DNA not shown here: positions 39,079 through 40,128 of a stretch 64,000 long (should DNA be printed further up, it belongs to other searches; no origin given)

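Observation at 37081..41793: Seven-gene operon fusing oxyanion transport with a ubiquitin-like protein and two E1-like enzymes (ModA-ModB-E1-Ubl-E1-ChrA-ChrA)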

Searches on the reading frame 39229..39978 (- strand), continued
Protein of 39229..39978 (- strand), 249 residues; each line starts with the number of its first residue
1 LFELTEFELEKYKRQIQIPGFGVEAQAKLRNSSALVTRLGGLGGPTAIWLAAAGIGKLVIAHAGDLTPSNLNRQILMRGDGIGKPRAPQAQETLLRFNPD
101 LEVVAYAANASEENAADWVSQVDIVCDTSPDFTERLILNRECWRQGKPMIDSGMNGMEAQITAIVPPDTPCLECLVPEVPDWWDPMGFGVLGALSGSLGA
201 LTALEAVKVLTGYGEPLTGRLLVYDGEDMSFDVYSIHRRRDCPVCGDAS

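Call 38: find_encoding_contigs(protein=P0248, flank=7000, max_places=1)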
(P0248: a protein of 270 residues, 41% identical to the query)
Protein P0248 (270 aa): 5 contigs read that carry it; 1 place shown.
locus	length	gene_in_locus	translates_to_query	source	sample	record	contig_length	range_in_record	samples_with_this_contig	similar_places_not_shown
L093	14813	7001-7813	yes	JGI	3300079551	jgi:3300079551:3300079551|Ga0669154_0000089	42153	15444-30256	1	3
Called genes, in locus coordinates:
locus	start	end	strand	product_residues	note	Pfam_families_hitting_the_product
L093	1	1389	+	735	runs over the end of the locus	PF09587:PGA_cap, PF13539:Peptidase_M15_4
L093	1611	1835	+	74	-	-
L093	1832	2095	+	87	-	PF04471:Mrr_cat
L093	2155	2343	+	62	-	-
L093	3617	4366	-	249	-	PF03704:BTAD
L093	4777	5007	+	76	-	-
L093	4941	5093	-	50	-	PF00872:Transposase_mut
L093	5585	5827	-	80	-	-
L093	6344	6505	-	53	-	-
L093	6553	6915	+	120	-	-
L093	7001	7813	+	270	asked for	PF00899:ThiF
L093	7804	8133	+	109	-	PF02597:ThiS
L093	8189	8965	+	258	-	PF09948:PpoB2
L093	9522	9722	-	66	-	-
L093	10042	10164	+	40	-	-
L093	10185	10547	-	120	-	-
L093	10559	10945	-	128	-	-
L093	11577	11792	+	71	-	PF00872:Transposase_mut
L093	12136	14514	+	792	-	PF00128:Alpha-amylase, PF02806:Alpha-amylase_C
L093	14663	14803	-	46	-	-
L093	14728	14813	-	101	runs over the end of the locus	-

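Call 39: find_encoding_contigs(protein=P0416, flank=7000, max_places=1)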
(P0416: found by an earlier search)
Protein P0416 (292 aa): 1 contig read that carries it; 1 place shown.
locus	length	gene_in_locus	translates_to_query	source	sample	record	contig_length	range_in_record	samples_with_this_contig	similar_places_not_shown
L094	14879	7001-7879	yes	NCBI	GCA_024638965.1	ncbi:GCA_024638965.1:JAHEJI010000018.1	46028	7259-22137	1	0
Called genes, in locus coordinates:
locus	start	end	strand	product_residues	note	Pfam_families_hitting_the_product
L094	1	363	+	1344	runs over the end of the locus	PF01011:PQQ (faint), PF13360:PQQ_2 (weak), PF13570:Beta-prop_ACSF4, PF23727:Beta-prop_FAM234A_B (faint), PF13360:PQQ_2 (weak), PF13385:Laminin_G_3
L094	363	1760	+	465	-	-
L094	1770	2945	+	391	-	PF02687:FtsX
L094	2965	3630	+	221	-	PF00005:ABC_tran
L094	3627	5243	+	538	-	PF01547:SBP_bac_1 (faint), PF13416:SBP_bac_8 (faint), PF13531:SBP_bac_11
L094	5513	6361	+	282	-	PF00528:BPD_transp_1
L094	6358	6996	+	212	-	PF00005:ABC_tran, PF13304:AAA_21 (faint), PF02463:SMC_N (weak)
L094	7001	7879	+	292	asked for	PF00899:ThiF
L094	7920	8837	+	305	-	-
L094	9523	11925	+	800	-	PF03030:H_PPase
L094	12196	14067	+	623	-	-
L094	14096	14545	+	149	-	-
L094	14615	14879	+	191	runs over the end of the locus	PF01966:HD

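Call 40: find_encoding_contigs(protein=P0398, flank=7000, max_places=1)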
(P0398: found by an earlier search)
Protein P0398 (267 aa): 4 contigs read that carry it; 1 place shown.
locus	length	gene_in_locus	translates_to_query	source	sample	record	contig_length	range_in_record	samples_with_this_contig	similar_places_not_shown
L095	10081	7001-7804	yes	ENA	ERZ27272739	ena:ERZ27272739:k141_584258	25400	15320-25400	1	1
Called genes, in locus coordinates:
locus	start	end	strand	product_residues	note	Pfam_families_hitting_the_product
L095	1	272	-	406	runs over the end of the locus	PF00266:Aminotran_5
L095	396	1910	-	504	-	PF04055:Radical_SAM, PF02579:Nitro_FeMo-Co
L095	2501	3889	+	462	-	PF00148:Oxidored_nitro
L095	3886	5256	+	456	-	PF00148:Oxidored_nitro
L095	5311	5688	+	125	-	PF02579:Nitro_FeMo-Co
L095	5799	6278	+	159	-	PF03270:DUF269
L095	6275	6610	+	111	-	PF05082:Rop-like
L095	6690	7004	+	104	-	PF03206:NifW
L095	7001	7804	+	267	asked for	PF00899:ThiF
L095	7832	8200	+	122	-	PF01521:Fe-S_biosyn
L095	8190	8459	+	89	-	PF02597:ThiS (weak)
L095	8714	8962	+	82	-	-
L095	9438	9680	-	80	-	PF07864:DUF1651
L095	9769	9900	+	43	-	-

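Call 46: search_protein_families(library=ncbifam, proteins=[P0398, P0241, P0409, P0246, P0416, P0248, P0242], max_evalue=1e-20)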
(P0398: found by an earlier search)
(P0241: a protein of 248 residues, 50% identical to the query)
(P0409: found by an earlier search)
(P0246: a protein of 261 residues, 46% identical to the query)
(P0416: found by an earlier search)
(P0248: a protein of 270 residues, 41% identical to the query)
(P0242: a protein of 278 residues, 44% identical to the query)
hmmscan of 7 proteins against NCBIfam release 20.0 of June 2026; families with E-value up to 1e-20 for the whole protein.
P0398 (267 aa): 10 families
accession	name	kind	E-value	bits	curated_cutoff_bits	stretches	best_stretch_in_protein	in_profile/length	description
NF006444.0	PRK08762.1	equivalog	1.9e-63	214.4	449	1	23-264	121-369/387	molybdopterin-synthase adenylyltransferase MoeB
NF004281.0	PRK05690.1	subfamily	2.4e-56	190.8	266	1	21-263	4-249/250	molybdopterin-synthase adenylyltransferase MoeB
NF047750.1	SAMPActivE1UbaA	equivalog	1.6e-55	188.3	450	1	21-264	4-250/270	SAMP-activating enzyme E1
TIGR02356.1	adenyl_thiF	equivalog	3.5e-47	160.4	275.25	1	29-227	1-203/203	thiazole biosynthesis adenylyltransferase ThiF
NF006204.0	PRK08328.1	equivalog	8.6e-47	159.7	339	1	23-239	3-217/231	hypothetical protein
TIGR02355.1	moeB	equivalog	2.1e-45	155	376.55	1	28-262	3-240/240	molybdopterin-synthase adenylyltransferase MoeB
NF005646.0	PRK07411.1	equivalog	3.6e-43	148.2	633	1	21-259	10-252/390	molybdopterin-synthase adenylyltransferase MoeB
NF004111.0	PRK05600.1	equivalog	1.2e-39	136.6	437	1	24-258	16-257/371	ThiF family adenylyltransferase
NF005902.0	PRK07878.1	equivalog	1.7e-39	135.9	647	1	21-259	14-260/392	adenylyltransferase/sulfurtransferase MoeZ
NF009123.0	PRK12475.1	subfamily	1.5e-29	103.4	510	1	28-264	3-245/338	MoeB/ThiF family adenylyltransferase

P0241 (248 aa): 12 families
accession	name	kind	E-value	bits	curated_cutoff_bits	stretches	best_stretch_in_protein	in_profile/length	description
NF004281.0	PRK05690.1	subfamily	7.8e-63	212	266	1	2-243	5-249/250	molybdopterin-synthase adenylyltransferase MoeB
NF006444.0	PRK08762.1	equivalog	1.7e-61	208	449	1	6-245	124-370/387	molybdopterin-synthase adenylyltransferase MoeB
TIGR02355.1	moeB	equivalog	1.1e-53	182.2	376.55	1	8-242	3-240/240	molybdopterin-synthase adenylyltransferase MoeB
NF047750.1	SAMPActivE1UbaA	equivalog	1.3e-52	178.8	450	1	4-245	7-251/270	SAMP-activating enzyme E1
NF006204.0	PRK08328.1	equivalog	4.9e-51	173.5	339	1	1-224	1-222/231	hypothetical protein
TIGR02356.1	adenyl_thiF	equivalog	2.1e-45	154.6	275.25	1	9-207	1-203/203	thiazole biosynthesis adenylyltransferase ThiF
NF005902.0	PRK07878.1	equivalog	7.4e-40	137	647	1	2-238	15-259/392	adenylyltransferase/sulfurtransferase MoeZ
NF005646.0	PRK07411.1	equivalog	2.9e-39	135.3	633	1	2-237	11-250/390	molybdopterin-synthase adenylyltransferase MoeB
NF004111.0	PRK05600.1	equivalog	2.1e-36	125.8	437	1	2-233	14-252/371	ThiF family adenylyltransferase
NF009123.0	PRK12475.1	subfamily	1.3e-31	110.1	510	1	8-245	3-246/338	MoeB/ThiF family adenylyltransferase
NF006395.0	PRK08644.1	equivalog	8.5e-22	77.8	159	1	21-150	22-152/215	sulfur carrier protein ThiS adenylyltransferase ThiF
NF006077.0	PRK08223.1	equivalog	3.5e-21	75.4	266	0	20-130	19-129/296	hypothetical protein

P0409 (261 aa): 11 families
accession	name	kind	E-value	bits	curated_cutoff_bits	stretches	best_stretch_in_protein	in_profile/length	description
NF006444.0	PRK08762.1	equivalog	1.5e-55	188.4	449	1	17-259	122-371/387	molybdopterin-synthase adenylyltransferase MoeB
NF004281.0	PRK05690.1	subfamily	1e-47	162.5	266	1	15-256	5-249/250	molybdopterin-synthase adenylyltransferase MoeB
NF047750.1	SAMPActivE1UbaA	equivalog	4e-45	154.2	450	1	15-258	5-251/270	SAMP-activating enzyme E1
NF006204.0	PRK08328.1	equivalog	5.4e-42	144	339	1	18-242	5-227/231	hypothetical protein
TIGR02356.1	adenyl_thiF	equivalog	2.7e-40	137.9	275.25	1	23-219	2-202/203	thiazole biosynthesis adenylyltransferase ThiF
TIGR02355.1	moeB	equivalog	2.3e-39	135.2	376.55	1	22-255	4-240/240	molybdopterin-synthase adenylyltransferase MoeB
NF005646.0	PRK07411.1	equivalog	2e-35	122.7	633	1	15-254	11-254/390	molybdopterin-synthase adenylyltransferase MoeB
NF005902.0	PRK07878.1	equivalog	4.2e-33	114.8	647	1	12-253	12-261/392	adenylyltransferase/sulfurtransferase MoeZ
NF004111.0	PRK05600.1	equivalog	6.6e-33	114.3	437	1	15-244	14-250/371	ThiF family adenylyltransferase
NF006077.0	PRK08223.1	equivalog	4.8e-23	81.6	266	1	32-176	18-164/296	hypothetical protein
NF009123.0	PRK12475.1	subfamily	2.7e-22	79.5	510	1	21-257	3-245/338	MoeB/ThiF family adenylyltransferase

P0246 (261 aa): 10 families
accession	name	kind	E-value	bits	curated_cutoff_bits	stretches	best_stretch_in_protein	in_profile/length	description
NF006444.0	PRK08762.1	equivalog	2.7e-53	181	449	1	3-255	120-369/387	molybdopterin-synthase adenylyltransferase MoeB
NF004281.0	PRK05690.1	subfamily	5e-47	160.2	266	1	2-254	4-249/250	molybdopterin-synthase adenylyltransferase MoeB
NF047750.1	SAMPActivE1UbaA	equivalog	2.3e-39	135.4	450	1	3-258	5-253/270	SAMP-activating enzyme E1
NF006204.0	PRK08328.1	equivalog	5.6e-39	134.1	339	1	3-243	2-230/231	hypothetical protein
TIGR02356.1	adenyl_thiF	equivalog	2.7e-36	124.8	275.25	1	10-210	1-203/203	thiazole biosynthesis adenylyltransferase ThiF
TIGR02355.1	moeB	equivalog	2.7e-35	121.9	376.55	1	8-253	2-240/240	molybdopterin-synthase adenylyltransferase MoeB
NF005646.0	PRK07411.1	equivalog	8.9e-32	110.6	633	1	2-256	10-258/390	molybdopterin-synthase adenylyltransferase MoeB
NF005902.0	PRK07878.1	equivalog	1.3e-28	100.1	647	1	2-256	14-266/392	adenylyltransferase/sulfurtransferase MoeZ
NF004111.0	PRK05600.1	equivalog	1.3e-23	83.7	437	1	1-219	12-235/371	ThiF family adenylyltransferase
NF009123.0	PRK12475.1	subfamily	6e-23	81.6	510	1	9-255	3-245/338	MoeB/ThiF family adenylyltransferase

P0416 (292 aa): 10 families
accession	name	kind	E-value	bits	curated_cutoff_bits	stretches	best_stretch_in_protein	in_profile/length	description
NF006444.0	PRK08762.1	equivalog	3.2e-55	187.3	449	1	48-291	118-368/387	molybdopterin-synthase adenylyltransferase MoeB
NF004281.0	PRK05690.1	subfamily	8.3e-49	166.1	266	1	48-291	3-249/250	molybdopterin-synthase adenylyltransferase MoeB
NF047750.1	SAMPActivE1UbaA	equivalog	1.6e-43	149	450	1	57-290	12-248/270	SAMP-activating enzyme E1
TIGR02355.1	moeB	equivalog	7.8e-40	136.8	376.55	1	56-290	3-240/240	molybdopterin-synthase adenylyltransferase MoeB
NF005646.0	PRK07411.1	equivalog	1.6e-39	136.1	633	1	49-282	10-247/390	molybdopterin-synthase adenylyltransferase MoeB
TIGR02356.1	adenyl_thiF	equivalog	8.2e-39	133.1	275.25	1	58-255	2-203/203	thiazole biosynthesis adenylyltransferase ThiF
NF006204.0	PRK08328.1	equivalog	2.4e-37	128.7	339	1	50-277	2-227/231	hypothetical protein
NF005902.0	PRK07878.1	equivalog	1.8e-34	119.3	647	1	45-280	10-253/392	adenylyltransferase/sulfurtransferase MoeZ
NF004111.0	PRK05600.1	equivalog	1.5e-29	103.3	437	1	49-282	13-253/371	ThiF family adenylyltransferase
NF009123.0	PRK12475.1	subfamily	1e-25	90.7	510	1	58-290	5-243/338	MoeB/ThiF family adenylyltransferase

P0248 (270 aa): 10 families
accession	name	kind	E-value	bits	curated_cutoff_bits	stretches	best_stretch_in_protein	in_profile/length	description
NF006444.0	PRK08762.1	equivalog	2.2e-48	164.8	449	1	10-250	125-370/387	molybdopterin-synthase adenylyltransferase MoeB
NF047750.1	SAMPActivE1UbaA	equivalog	3.4e-43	147.9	450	1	1-249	1-250/270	SAMP-activating enzyme E1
NF004281.0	PRK05690.1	subfamily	9e-43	146.3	266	1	3-248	3-249/250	molybdopterin-synthase adenylyltransferase MoeB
NF006204.0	PRK08328.1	equivalog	1.4e-42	145.9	339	1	5-233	2-226/231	hypothetical protein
TIGR02356.1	adenyl_thiF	equivalog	9.9e-42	142.6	275.25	1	12-212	1-203/203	thiazole biosynthesis adenylyltransferase ThiF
NF004111.0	PRK05600.1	equivalog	4.9e-36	124.6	437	1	8-241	17-255/371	ThiF family adenylyltransferase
NF009123.0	PRK12475.1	subfamily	9.3e-36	123.8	510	1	11-248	3-244/338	MoeB/ThiF family adenylyltransferase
NF005902.0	PRK07878.1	equivalog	7.4e-32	110.7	647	1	5-242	15-258/392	adenylyltransferase/sulfurtransferase MoeZ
TIGR02355.1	moeB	equivalog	1.7e-31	109.5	376.55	1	12-247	4-240/240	molybdopterin-synthase adenylyltransferase MoeB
NF005646.0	PRK07411.1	equivalog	5.2e-31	108.1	633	1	6-235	12-243/390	molybdopterin-synthase adenylyltransferase MoeB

P0242 (278 aa): 13 families
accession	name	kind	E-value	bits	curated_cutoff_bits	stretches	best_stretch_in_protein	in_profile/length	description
NF006444.0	PRK08762.1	equivalog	1.6e-63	214.7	449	1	4-248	119-370/387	molybdopterin-synthase adenylyltransferase MoeB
NF004281.0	PRK05690.1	subfamily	5e-60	202.8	266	1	3-246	3-249/250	molybdopterin-synthase adenylyltransferase MoeB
NF047750.1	SAMPActivE1UbaA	equivalog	5.2e-50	170.3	450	1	1-247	1-250/270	SAMP-activating enzyme E1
TIGR02356.1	adenyl_thiF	equivalog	1.8e-49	167.9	275.25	1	12-209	1-202/203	thiazole biosynthesis adenylyltransferase ThiF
TIGR02355.1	moeB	equivalog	6.3e-49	166.5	376.55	1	9-245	1-240/240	molybdopterin-synthase adenylyltransferase MoeB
NF006204.0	PRK08328.1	equivalog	1.2e-47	162.4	339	1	4-228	1-223/231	hypothetical protein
NF005902.0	PRK07878.1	equivalog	2.7e-42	145.1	647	1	5-242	15-260/392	adenylyltransferase/sulfurtransferase MoeZ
NF005646.0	PRK07411.1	equivalog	3.8e-42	144.8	633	1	2-240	8-250/390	molybdopterin-synthase adenylyltransferase MoeB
NF004111.0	PRK05600.1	equivalog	7.9e-38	130.5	437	1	3-238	12-254/371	ThiF family adenylyltransferase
NF009123.0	PRK12475.1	subfamily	1.5e-36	126.3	510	1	11-248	3-246/338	MoeB/ThiF family adenylyltransferase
NF006395.0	PRK08644.1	equivalog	5.5e-25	88.3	159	1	21-161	19-158/215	sulfur carrier protein ThiS adenylyltransferase ThiF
TIGR02354.1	thiF_fam2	equivalog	2.2e-24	86.4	152.2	1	26-161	15-149/200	thiamine biosynthesis protein ThiF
NF006077.0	PRK08223.1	equivalog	1.4e-23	83.3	266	1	23-167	19-165/296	hypothetical protein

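Call 50: find_homologous_proteins(query=P0398)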
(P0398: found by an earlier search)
Query P0398 (267 aa): 2611 proteins with E <= 0.001 among 8000 candidates; the best 120 are listed.
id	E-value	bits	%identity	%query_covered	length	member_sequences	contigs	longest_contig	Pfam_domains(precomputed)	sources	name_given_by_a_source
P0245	3.1e-171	586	100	100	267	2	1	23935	PF00899.28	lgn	-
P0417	3.5e-125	435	79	91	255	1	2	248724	PF00899.28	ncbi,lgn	-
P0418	8.5e-123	427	80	93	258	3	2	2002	PF00899.28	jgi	jgi:molybdopterin/thiamine biosynthesis adenylyltransferase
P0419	1.6e-118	413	78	90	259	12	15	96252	PF00899.28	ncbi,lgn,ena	ncbi:MAG: HesA/MoeB/ThiF family protein [Synechococcus lacustris]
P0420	1.9e-108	380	73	90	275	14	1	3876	PF00899.28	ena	-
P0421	1.4e-106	374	71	90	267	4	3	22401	PF00899.28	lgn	-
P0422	2.5e-91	324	61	91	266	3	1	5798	PF00899.28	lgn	-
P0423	2.7e-89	317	59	92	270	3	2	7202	PF00899.28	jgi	jgi:molybdopterin/thiamine biosynthesis adenylyltransferase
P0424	2.9e-89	317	60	91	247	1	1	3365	PF00899.28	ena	-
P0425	1.1e-88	315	61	93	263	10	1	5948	PF00899.28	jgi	jgi:molybdopterin/thiamine biosynthesis adenylyltransferase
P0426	1.1e-87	312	60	91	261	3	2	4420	PF00899.28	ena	-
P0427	1.4e-87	312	58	92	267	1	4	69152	PF00899.28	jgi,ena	jgi:molybdopterin/thiamine biosynthesis adenylyltransferase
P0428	1.7e-87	311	60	91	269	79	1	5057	PF00899.28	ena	-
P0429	1.8e-87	311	60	91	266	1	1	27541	PF00899.28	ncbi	-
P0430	2.6e-87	311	60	92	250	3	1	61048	PF00899.28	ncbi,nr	ncbi:MAG: HesA/MoeB/ThiF family protein [Gloeomargarita sp. SKYG116]|nr:HesA/MoeB/ThiF family protei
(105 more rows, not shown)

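Call 58: search_protein_families(library=ncbifam, proteins=[L090:3068-4543:+, L092:8081-8914:+, L092:8948-10975:+, L094:3627-5243:+, L090:5385-6026:+], max_evalue=0.00001)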
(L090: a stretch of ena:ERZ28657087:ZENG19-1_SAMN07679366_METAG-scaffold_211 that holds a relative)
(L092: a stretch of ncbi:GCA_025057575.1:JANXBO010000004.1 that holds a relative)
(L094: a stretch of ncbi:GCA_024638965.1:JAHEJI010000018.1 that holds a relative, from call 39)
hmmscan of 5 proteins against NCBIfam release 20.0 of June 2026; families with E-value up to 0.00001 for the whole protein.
L090:3068-4543:+ (491 aa): 5 families
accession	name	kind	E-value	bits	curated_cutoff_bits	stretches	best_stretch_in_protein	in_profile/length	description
TIGR01256.1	modA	equivalog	1.4e-26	93.8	62.5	2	42-243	1-205/217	molybdate ABC transporter substrate-binding protein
NF002918.0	PRK03537.1-4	equivalog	4.4e-12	45.8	288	0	34-112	5-83/246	molybdate ABC transporter substrate-binding protein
NF007958.0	PRK10677.1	equivalog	8.5e-12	44.6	253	1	32-244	23-241/256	molybdate ABC transporter substrate-binding protein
NF011620.1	PRK15046.1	equivalog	3.2e-07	29.4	310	0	19-106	9-98/334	2-aminoethylphosphonate ABC transporter substrate-binding protein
NF002919.0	PRK03537.1-6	equivalog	8.6e-06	25.4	482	0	31-151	27-149/275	molybdate ABC transporter substrate-binding protein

L092:8081-8914:+ (277 aa): 3 families
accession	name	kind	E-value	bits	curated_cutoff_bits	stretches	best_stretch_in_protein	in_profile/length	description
TIGR01256.1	modA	equivalog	2e-26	93.3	62.5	1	40-259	6-217/217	molybdate ABC transporter substrate-binding protein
NF007958.0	PRK10677.1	equivalog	1.2e-14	53.9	253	1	8-259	6-252/256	molybdate ABC transporter substrate-binding protein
NF002918.0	PRK03537.1-4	equivalog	1.8e-07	30.7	288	0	26-259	4-242/246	molybdate ABC transporter substrate-binding protein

L092:8948-10975:+ (675 aa): 3 families
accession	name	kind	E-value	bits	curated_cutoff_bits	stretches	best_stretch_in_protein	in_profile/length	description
TIGR01256.1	modA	equivalog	1.5e-39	136.1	62.5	2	197-417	7-217/217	molybdate ABC transporter substrate-binding protein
NF007958.0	PRK10677.1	equivalog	5.3e-16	58.4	253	1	302-419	148-254/256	molybdate ABC transporter substrate-binding protein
NF002918.0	PRK03537.1-4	equivalog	9.5e-10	38.2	288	0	430-484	4-58/246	molybdate ABC transporter substrate-binding protein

L094:3627-5243:+ (538 aa): 1 family
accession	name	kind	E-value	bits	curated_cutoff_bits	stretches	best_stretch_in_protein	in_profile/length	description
TIGR01256.1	modA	equivalog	2.7e-17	63.4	62.5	2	312-532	4-217/217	molybdate ABC transporter substrate-binding protein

L090:5385-6026:+ (213 aa): 184 families (the best 25 are shown)
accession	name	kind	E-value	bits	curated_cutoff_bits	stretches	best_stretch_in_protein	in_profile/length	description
NF040840.2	tungstate_WtpC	equivalog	5.9e-51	173.8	440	1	1-209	1-209/347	tungstate ABC transporter ATP-binding protein WtpC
TIGR00968.1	3a0106s01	subfamily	9.9e-49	166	342.75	1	4-211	3-211/237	sulfate ABC transporter ATP-binding protein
TIGR03258.1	PhnT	equivalog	3.3e-48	164.5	499.15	1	4-210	11-219/359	2-aminoethylphosphonate ABC transport system ATP-binding subunit PhnT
TIGR02142.1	modC_ABC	equivalog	4.7e-48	164.2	285.05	1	9-210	7-211/353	molybdenum ABC transporter ATP-binding protein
TIGR03265.1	PhnT2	equivalog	1.9e-47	162.2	457.7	1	14-211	17-215/353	putative 2-aminoethylphosphonate ABC transporter ATP-binding protein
NF008653.0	PRK11650.1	subfamily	1.3e-46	159.3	432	1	11-210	15-214/357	sn-glycerol-3-phosphate ABC transporter ATP-binding protein UgpC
TIGR01187.1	potA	subfamily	4.5e-42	144.3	355.6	1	31-210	1-180/325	polyamine ABC transporter ATP-binding protein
NF006987.0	PRK09452.1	equivalog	1.1e-40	139.6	482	1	12-211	29-228/378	spermidine/putrescine ABC transporter ATP-binding protein PotA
TIGR01277.1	thiQ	equivalog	8.8e-40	136.6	245.05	1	19-210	17-208/213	thiamine ABC transporter ATP-binding protein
NF040933.2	ABC_arch_GlcV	equivalog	1e-39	136.4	450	1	15-210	21-221/357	glucose ABC transporter ATP-binding protein GlcV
NF008105.0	PRK10851.1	equivalog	2.1e-39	135.2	502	1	14-211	16-217/362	sulfate/thiosulfate ABC transporter ATP-binding protein CysA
NF008513.0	PRK11432.1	equivalog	2.4e-39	135.2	496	1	3-209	8-215/351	ferric ABC transporter ATP-binding protein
NF008233.0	PRK11000.1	equivalog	2.7e-38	131.7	568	1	13-209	16-212/369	maltose/maltodextrin ABC transporter ATP-binding protein MalK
NF008039.0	PRK10771.1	equivalog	1.2e-37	129.6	298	1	3-210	3-209/234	thiamine ABC transporter ATP-binding protein ThiQ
TIGR02673.1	FtsE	equivalog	2.7e-37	128.5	264.85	1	1-208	1-214/214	cell division ATP-binding protein FtsE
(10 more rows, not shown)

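Call 76: predict_structure(alignment_id=A2)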
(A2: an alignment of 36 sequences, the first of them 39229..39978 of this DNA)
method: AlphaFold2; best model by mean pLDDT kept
length: 249 residues; sequences in the alignment: 36
mean_pLDDT: 96.1   pTM: 0.93
mean pLDDT of the five models: 96.1, 96.0, 95.9, 95.4, 95.3
residues with pLDDT >= 90: 230; 70-90: 18; 50-70: 1; < 50: 0
segments of 3 or more residues with pLDDT < 50: none
pLDDT, mean of each block of 10 residues (from residue 1): 94 98 98 96 97 99 94 92 97 98 98 98 98 97 99 96 98 95 88 96 99 97 97 97 89
secondary structure, 60 per line:
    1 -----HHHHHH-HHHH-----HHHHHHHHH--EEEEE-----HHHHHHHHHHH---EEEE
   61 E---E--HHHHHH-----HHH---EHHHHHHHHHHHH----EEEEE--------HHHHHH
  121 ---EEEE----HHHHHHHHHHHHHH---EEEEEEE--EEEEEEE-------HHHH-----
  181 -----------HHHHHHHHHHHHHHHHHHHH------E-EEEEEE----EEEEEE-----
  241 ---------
elements in order: H6-11 H13-16 H22-30 E33-37 H43-53 E57-61 H68-73 H86-97 E102-106 H115-120 E124-127 H132-145 E149-155 E158-164 H172-175 H192-211 E220-225 E230-235
